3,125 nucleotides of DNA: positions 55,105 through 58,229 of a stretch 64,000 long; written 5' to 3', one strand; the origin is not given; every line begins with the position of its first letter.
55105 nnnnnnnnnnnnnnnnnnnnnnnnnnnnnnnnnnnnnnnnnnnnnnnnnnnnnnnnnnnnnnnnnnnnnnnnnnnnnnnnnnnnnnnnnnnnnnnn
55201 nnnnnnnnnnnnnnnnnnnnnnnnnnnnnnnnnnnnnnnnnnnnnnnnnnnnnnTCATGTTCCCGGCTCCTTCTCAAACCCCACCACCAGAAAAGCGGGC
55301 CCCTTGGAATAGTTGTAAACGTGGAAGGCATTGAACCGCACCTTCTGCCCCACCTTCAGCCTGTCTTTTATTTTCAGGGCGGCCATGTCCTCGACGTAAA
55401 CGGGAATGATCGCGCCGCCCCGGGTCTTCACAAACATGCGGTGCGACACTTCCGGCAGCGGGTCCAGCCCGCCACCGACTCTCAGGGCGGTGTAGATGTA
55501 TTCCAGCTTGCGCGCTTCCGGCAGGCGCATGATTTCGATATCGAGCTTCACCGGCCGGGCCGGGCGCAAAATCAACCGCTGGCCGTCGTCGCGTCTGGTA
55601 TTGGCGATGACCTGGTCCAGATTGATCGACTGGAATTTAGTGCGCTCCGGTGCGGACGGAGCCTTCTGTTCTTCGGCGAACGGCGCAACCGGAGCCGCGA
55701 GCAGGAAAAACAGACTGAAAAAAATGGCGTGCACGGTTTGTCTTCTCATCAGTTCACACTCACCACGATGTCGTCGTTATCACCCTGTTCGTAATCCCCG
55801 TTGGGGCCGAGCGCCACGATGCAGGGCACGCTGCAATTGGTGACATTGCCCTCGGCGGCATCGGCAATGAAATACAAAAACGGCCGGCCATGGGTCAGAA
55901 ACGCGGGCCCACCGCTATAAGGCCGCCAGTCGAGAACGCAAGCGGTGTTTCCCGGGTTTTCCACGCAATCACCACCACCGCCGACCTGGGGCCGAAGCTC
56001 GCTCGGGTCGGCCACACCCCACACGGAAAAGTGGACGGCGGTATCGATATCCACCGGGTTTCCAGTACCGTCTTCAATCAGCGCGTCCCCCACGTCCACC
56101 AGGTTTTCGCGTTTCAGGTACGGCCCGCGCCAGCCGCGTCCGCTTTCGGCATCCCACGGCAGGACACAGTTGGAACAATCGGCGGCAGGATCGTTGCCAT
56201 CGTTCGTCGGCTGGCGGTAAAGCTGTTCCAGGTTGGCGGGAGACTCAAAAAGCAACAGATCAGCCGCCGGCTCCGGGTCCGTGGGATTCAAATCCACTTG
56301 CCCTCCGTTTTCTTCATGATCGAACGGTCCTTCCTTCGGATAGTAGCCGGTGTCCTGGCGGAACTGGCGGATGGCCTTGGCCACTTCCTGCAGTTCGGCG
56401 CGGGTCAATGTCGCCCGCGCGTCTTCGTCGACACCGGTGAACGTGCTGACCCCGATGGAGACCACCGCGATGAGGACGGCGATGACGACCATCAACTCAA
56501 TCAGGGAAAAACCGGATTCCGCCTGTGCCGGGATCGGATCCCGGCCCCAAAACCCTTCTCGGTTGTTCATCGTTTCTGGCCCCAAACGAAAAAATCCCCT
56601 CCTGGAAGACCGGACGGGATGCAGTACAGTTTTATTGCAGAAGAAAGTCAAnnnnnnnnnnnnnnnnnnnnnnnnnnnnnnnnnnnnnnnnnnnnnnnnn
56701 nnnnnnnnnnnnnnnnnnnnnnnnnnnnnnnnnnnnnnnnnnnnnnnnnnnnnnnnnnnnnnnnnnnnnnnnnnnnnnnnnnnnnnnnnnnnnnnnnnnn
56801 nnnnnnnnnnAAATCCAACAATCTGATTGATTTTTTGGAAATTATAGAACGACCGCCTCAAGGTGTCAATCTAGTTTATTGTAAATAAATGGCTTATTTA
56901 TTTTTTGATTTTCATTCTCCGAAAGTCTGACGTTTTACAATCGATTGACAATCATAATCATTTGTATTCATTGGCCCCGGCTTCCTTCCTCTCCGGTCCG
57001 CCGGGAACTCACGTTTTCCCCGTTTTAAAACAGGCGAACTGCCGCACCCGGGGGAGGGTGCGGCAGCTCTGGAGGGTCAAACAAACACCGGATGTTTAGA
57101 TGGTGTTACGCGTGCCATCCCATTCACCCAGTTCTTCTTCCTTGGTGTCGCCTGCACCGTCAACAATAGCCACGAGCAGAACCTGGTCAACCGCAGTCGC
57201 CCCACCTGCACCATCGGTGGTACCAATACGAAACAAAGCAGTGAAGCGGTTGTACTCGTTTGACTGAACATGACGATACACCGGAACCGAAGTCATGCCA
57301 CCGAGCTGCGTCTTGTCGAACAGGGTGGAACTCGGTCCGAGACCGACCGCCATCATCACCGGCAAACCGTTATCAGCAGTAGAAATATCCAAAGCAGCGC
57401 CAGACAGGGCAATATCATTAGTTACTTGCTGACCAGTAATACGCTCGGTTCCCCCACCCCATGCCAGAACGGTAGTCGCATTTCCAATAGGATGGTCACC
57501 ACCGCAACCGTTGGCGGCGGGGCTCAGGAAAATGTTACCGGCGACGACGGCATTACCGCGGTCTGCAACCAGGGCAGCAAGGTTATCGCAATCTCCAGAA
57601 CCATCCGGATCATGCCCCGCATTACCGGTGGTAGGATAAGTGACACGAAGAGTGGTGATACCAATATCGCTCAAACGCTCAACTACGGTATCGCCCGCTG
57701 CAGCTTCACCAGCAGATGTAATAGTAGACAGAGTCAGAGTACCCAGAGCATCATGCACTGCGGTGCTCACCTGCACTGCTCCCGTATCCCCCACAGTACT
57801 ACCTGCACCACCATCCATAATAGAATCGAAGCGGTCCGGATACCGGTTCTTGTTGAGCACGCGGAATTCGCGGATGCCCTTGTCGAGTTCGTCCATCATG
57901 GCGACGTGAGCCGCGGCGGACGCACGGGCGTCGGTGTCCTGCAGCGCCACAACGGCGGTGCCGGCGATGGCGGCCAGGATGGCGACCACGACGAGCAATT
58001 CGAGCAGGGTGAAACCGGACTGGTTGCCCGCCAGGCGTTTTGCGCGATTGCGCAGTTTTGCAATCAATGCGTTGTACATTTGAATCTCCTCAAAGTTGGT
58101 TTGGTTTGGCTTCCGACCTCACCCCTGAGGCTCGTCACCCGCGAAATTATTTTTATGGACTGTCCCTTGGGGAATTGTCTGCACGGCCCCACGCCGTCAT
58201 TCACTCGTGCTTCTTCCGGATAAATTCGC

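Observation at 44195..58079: Type IV filament machine mixing T2SS-like and T4P-like parts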

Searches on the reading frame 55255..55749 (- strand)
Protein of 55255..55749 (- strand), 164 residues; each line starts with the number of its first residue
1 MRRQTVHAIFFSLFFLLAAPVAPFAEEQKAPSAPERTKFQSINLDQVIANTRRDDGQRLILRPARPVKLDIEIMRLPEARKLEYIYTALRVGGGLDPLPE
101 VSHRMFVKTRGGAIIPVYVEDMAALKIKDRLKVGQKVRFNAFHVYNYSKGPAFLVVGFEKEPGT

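Call 4: search_protein_families(library=pfam, proteins=[window:55255-55749:-], max_evalue=0.01)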
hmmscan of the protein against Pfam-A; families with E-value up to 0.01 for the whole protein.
window:55255-55749:- (164 aa): 0 families

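Call 5: search_protein_families(library=ncbifam, proteins=[window:55255-55749:-], max_evalue=0.01)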
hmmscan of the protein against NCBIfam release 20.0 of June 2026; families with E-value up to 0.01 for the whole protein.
window:55255-55749:- (164 aa): 0 families

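Call 32: search_protein_families(library=pfam, alignment_id=A3, max_evalue=1)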
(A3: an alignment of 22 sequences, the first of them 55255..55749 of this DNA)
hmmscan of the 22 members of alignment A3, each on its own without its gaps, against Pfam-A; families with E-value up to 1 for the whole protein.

A. member 1, window:55255-55749:- (164 aa): 0 families

B. families by the number of members that match (of 22 scanned): 9 families
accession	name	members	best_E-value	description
PF06620.16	DUF1150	3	0.14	Protein of unknown function (DUF1150)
PF01251.23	Ribosomal_S7e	1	0.05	Ribosomal protein S7e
PF18118.7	PRC2_HTH_1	1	0.15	Polycomb repressive complex 2 tri-helical domain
PF25661.1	PBCV_P4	1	0.15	Phycodnaviridae minor capsid protein P4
PF04713.17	Pox_I5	1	0.17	Poxvirus protein I5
PF25440.1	Beta-prop_RIC1_2nd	1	0.17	RIC1 second beta propeller domain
PF15057.12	DUF4537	1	0.2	Domain of unknown function (DUF4537)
PF04695.18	Pex14_N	1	0.3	Pex14 N-terminal domain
PF06708.16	DUF1195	1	0.34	Protein of unknown function (DUF1195)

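Call 58: find_homologous_proteins(query=window:55255-55749:-, max_evalue=0.001)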
Query window:55255-55749:- (164 aa): 22 proteins with E <= 0.001 among 139 candidates.
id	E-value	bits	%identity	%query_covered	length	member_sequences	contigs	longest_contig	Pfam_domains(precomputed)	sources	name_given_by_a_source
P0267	4.3e-101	353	99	100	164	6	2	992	-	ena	-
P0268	3.0e-46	175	61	84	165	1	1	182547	-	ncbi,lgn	-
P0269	1.0e-42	164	53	91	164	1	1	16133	-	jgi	jgi:hypothetical protein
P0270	4.2e-40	155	55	83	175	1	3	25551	-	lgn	-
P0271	1.6e-39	153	55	83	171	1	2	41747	-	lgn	-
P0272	2.3e-25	107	46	79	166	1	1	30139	-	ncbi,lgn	-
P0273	2.8e-25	107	48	76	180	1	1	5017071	-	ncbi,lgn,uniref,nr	ncbi:hypothetical protein [Thiocystis violascens]|uniref:Uncharacterized protein n=1 Tax=Thiocystis 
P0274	2.2e-24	104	46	74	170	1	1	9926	-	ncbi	-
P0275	3.1e-24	104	47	76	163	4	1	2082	-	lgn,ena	-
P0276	2.0e-23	101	41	91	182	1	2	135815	-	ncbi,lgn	-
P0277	1.5e-22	98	42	84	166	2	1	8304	-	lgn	-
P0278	3.2e-22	97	45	76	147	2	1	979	-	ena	-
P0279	6.2e-22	96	44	76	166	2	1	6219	-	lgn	-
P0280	2.7e-21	94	40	88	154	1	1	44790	-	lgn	-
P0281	8.3e-21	93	38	95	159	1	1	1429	-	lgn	-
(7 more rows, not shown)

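Call 67: predict_structure(alignment_id=A5)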
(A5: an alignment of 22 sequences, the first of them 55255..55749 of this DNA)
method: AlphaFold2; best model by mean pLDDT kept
length: 164 residues; sequences in the alignment: 22
mean_pLDDT: 76.7   pTM: 0.69
mean pLDDT of the five models: 76.7, 76.0, 75.9, 75.4, 73.9
residues with pLDDT >= 90: 69; 70-90: 34; 50-70: 44; < 50: 17
segments of 3 or more residues with pLDDT < 50: 6-8, 28-33
pLDDT, mean of each block of 10 residues (from residue 1): 50 53 53 66 88 61 78 97 74 70 94 94 96 96 78 90 51
secondary structure, 60 per line:
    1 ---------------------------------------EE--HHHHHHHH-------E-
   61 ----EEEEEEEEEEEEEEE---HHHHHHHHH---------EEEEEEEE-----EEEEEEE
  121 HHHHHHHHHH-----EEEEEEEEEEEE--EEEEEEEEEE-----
elements in order: H44-51 E65-79 H83-91 E101-108 E114-120 H121-130 E136-147 E150-159

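Call 70: fold_search(model_id=the predicted structure, library=pdb)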
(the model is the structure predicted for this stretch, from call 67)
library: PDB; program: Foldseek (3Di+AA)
matches with E <= 10: 924; with E <= 0.001: 0
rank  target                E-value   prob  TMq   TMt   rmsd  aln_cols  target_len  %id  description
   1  3koj_A                4.6e-03  1.00  0.36  0.60   4.9        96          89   16  Crystal structure of the SSB domain of Q5N255_SYNP6 protein from Synechococcus sp. Northeast Structural Genomics Conso (released 2009-11-24)
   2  3koj_B                5.8e-03  1.00  0.40  0.67   3.8       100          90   16  Crystal structure of the SSB domain of Q5N255_SYNP6 protein from Synechococcus sp. Northeast Structural Genomics Conso (released 2009-11-24)
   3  4dpg_D                6.5e-03  0.99  0.36  0.15   7.0       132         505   13  Crystal Structure of Human LysRS: P38/AIMP2 Complex I (released 2013-02-13)
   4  5hgq_C                6.9e-03  0.99  0.36  0.15   6.3       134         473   16  Loa loa Lysyl-tRNA synthetase in complex with Cladosporin. (released 2016-10-26)
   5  5vl1_A                1.1e-02  1.00  0.39  0.15   6.5       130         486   12  Crystal Structure of Lysyl-tRNA Synthetase from Mycobacterium ulcerans complexed with L-lysine (released 2017-05-10)
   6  5hgq_D                1.1e-02  0.99  0.39  0.16   5.8       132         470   14  Loa loa Lysyl-tRNA synthetase in complex with Cladosporin. (released 2016-10-26)
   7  6ka6_B                1.1e-02  0.99  0.36  0.14   7.3       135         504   16  Crystal structure of plasmodium lysyl-tRNA synthetase in complex with a cladosporin derivative 1 (released 2020-04-08)
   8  8xp4_B                1.2e-02  0.98  0.35  0.14   7.2       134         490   14  Crystal Structure of human lysyl-tRNA synthetase with acetyllysine (released 2025-01-22)
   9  5hgq_B                1.3e-02  0.99  0.36  0.15   6.5       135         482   14  Loa loa Lysyl-tRNA synthetase in complex with Cladosporin. (released 2016-10-26)
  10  4dpg_B                1.3e-02  0.98  0.35  0.14   6.6       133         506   13  Crystal Structure of Human LysRS: P38/AIMP2 Complex I (released 2013-02-13)
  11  6aqg_D                1.4e-02  0.99  0.37  0.15   6.7       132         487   13  Crystal Structure of Lysyl-tRNA Synthetase from Mycobacterium ulcerans complexed with L-lysine and Cladosporin (released 2017-08-30)
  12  6kcn_C                1.4e-02  0.98  0.35  0.14   6.9       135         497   15  Crystal structure of plasmodium lysyl-tRNA synthetase in complex with a cladosporin derivative 4 (released 2020-04-08)
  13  4ycw_F                1.4e-02  0.96  0.33  0.14   7.5       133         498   14  Crystal structure of cladosporin in complex with plasmodium like human lysyl-tRNA synthetase mutant (released 2015-06-10)
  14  5vl1_B                1.5e-02  0.99  0.39  0.15   6.5       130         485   12  Crystal Structure of Lysyl-tRNA Synthetase from Mycobacterium ulcerans complexed with L-lysine (released 2017-05-10)
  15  5vl1_C                1.5e-02  0.99  0.39  0.15   6.5       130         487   12  Crystal Structure of Lysyl-tRNA Synthetase from Mycobacterium ulcerans complexed with L-lysine (released 2017-05-10)
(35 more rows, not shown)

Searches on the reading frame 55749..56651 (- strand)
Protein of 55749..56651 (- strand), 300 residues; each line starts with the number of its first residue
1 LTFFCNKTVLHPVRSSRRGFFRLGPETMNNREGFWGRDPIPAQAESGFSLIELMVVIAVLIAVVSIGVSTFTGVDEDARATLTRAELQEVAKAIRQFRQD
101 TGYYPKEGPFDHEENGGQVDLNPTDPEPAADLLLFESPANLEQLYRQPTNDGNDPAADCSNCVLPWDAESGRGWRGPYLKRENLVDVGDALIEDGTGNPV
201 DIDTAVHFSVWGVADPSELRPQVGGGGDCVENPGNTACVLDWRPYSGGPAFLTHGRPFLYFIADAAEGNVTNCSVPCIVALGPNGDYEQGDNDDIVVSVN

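Call 4: search_protein_families(library=pfam, proteins=[window:55749-56651:-], max_evalue=0.01)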
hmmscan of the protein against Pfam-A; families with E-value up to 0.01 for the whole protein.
window:55749-56651:- (300 aa): 2 families
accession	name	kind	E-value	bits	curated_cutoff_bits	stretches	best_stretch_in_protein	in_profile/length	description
PF07963.17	N_methyl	-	0.00013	21.8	21.2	1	45-65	4-24/27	Prokaryotic N-terminal methylation motif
PF08334.16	T2SSG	-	0.0077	16.7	21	0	74-107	5-38/108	Type II secretion system (T2SS), protein G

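Call 5: search_protein_families(library=ncbifam, proteins=[window:55749-56651:-], max_evalue=0.01)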
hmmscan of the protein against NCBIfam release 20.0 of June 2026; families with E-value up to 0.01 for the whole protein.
window:55749-56651:- (300 aa): 6 families
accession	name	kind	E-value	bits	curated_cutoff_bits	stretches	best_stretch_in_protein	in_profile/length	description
TIGR01710.1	typeII_sec_gspG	equivalog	3.9e-09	36.6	88.85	1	46-107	1-62/134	type II secretion system major pseudopilin GspG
TIGR01708.2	typeII_sec_gspH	equivalog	8.1e-05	22.7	80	1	45-97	1-50/169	type II secretion system minor pseudopilin GspH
NF041013.1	T4P_ComGE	equivalog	0.00039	20.5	49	1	47-101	5-59/83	competence type IV pilus minor pilin ComGE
TIGR02532.1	IV_pilin_GFxxxE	domain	0.00064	19.5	16.3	1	46-60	2-16/24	prepilin-type N-terminal cleavage/methylation domain-containing protein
NF007862.0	PRK10574.1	equivalog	0.00096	19.3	138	1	44-73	3-32/145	prepilin peptidase-dependent pilin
NF007800.0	PRK10506.1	equivalog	0.0015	18.4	158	1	43-79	6-42/163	prepilin peptidase-dependent protein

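Call 75: search_solved_structures(query=window:55749-56570:-, max_evalue=1)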
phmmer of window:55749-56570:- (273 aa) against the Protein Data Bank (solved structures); distinct sequences matched with E-value up to 1: 7.
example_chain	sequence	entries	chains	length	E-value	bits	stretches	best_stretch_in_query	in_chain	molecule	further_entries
9egp_A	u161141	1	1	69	0.011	18.3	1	18-78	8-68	Geopilin domain 1 protein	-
7tgg_A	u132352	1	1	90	0.013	18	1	18-80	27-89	Geopilin domain 1 protein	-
8pfb_G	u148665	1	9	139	0.02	17.4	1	21-70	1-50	Type IV pilin PilE1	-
2m7g_A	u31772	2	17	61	0.12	14.8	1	21-80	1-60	Geopilin domain 1 protein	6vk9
5wda_A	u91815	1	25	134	0.36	13.3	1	21-79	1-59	General secretion pathway protein G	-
9lab_B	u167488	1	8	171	0.74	12.2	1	18-56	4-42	MSHA major pilin subunit MshA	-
2hi2_A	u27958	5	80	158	0.85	12.1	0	21-98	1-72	Fimbrial protein | PilA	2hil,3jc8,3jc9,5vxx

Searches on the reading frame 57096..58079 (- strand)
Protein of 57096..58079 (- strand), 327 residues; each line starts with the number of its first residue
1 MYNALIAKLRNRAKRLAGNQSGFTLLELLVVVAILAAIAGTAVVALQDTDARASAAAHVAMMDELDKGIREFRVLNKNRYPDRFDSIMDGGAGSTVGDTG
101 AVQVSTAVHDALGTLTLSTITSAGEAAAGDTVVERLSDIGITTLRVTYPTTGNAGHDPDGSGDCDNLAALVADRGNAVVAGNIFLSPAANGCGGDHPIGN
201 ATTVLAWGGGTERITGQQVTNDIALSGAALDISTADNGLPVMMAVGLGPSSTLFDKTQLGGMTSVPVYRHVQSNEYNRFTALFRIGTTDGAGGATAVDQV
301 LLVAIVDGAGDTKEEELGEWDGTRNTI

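Call 4: search_protein_families(library=pfam, proteins=[window:57096-58079:-], max_evalue=0.01)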
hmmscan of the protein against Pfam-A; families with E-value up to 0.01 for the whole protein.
window:57096-58079:- (327 aa): 1 family
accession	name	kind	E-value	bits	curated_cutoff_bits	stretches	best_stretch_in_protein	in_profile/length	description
PF07963.17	N_methyl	-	2e-07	30.7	21.2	1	19-42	3-26/27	Prokaryotic N-terminal methylation motif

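Call 5: search_protein_families(library=ncbifam, proteins=[window:57096-58079:-], max_evalue=0.01)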
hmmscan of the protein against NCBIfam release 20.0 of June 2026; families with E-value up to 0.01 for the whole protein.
window:57096-58079:- (327 aa): 8 families
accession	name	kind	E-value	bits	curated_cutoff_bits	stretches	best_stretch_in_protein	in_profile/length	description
TIGR02532.1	IV_pilin_GFxxxE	domain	1.4e-06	27.9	16.3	1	20-42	1-23/24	prepilin-type N-terminal cleavage/methylation domain-containing protein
TIGR01708.2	typeII_sec_gspH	equivalog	5.6e-06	26.5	80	1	20-54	1-35/169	type II secretion system minor pseudopilin GspH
TIGR01710.1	typeII_sec_gspG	equivalog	1.8e-05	24.8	88.85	1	21-82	1-61/134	type II secretion system major pseudopilin GspG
NF007862.0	PRK10574.1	equivalog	0.00034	20.8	138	1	19-49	3-33/145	prepilin peptidase-dependent pilin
NF041775.1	typeIV_PilA_Myxo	equivalog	0.00075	19.5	400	1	12-80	2-69/214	type IV pilin protein PilA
NF041013.1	T4P_ComGE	equivalog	0.004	17.2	49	1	20-48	3-31/83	competence type IV pilus minor pilin ComGE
TIGR01711.1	gspJ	equivalog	0.006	16.4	64.85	1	22-67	2-48/192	type II secretion system minor pseudopilin GspJ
NF007800.0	PRK10506.1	equivalog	0.0099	15.7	158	0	17-44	5-32/163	prepilin peptidase-dependent protein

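Call 74: search_solved_structures(query=window:57096-58079:-, max_evalue=1)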
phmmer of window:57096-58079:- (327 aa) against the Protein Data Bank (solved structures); distinct sequences matched with E-value up to 1: 13.
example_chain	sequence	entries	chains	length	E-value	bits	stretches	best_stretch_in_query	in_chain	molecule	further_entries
2hi2_A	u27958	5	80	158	0.0001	25.3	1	23-110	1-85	Fimbrial protein | PilA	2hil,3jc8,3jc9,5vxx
1ay2_A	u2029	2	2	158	0.00016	24.6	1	23-99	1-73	TYPE 4 PILIN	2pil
5kua_A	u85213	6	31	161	0.00065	22.7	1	23-86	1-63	pilin | Neisseria meningitidis PilE variant SB-GATDH | Neisseria meningitidis PilE, SB-DATDH variant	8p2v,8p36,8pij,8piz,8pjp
8p3b_A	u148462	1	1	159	0.0013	21.7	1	23-84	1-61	Fimbrial protein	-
7tgg_A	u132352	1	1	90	0.0089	18.9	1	17-53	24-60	Geopilin domain 1 protein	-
9egp_A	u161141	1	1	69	0.017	18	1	18-46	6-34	Geopilin domain 1 protein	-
3sok_A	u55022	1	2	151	0.018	17.9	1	23-67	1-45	Fimbrial protein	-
6xxd_A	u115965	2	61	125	0.045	16.6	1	23-100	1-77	PilA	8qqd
1oqw_A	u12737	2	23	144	0.057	16.3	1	23-71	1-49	Fimbrial protein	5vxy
8tum_e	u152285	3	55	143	0.067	16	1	23-71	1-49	Type IV major pilin protein PilA | Pilin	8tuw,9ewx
9lab_B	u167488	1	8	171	0.094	15.6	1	19-56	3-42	MSHA major pilin subunit MshA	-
9laa_A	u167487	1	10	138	0.25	14.1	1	19-55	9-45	Type IV pilin protein PilA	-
5wda_A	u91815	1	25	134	0.48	13.2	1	23-83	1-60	General secretion pathway protein G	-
